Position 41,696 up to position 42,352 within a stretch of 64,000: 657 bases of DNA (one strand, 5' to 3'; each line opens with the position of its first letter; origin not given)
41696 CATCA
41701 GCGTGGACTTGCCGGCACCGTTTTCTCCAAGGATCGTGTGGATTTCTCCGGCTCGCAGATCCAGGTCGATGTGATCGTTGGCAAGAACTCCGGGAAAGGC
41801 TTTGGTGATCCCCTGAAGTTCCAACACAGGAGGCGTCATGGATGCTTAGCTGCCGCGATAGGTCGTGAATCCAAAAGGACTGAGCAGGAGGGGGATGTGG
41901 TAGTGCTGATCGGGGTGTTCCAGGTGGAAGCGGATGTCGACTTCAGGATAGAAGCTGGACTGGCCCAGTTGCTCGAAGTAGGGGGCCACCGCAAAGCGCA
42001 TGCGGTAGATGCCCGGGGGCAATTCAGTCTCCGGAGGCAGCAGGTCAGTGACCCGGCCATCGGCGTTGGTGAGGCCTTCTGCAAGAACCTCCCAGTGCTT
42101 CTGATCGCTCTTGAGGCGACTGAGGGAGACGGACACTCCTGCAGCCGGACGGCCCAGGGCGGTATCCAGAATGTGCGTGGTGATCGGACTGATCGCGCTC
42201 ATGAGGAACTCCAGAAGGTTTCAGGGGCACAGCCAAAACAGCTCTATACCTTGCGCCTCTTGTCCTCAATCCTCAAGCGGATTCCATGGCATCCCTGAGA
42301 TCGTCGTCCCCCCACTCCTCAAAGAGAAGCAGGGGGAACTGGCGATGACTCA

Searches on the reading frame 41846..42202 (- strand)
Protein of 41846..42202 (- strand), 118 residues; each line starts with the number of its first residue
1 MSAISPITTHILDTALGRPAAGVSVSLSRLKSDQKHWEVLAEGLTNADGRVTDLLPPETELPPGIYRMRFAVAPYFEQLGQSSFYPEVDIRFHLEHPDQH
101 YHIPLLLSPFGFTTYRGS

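Call 36: search_protein_families(library=pfam, proteins=[window:41846-42202:-], max_evalue=0.00001)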
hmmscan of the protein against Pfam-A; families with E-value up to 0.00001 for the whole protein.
window:41846-42202:- (118 aa): 1 family
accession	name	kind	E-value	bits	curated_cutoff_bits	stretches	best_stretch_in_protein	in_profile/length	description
PF00576.27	Transthyretin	-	2.5e-41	141.1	25.3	1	7-117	1-109/109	HIUase/Transthyretin family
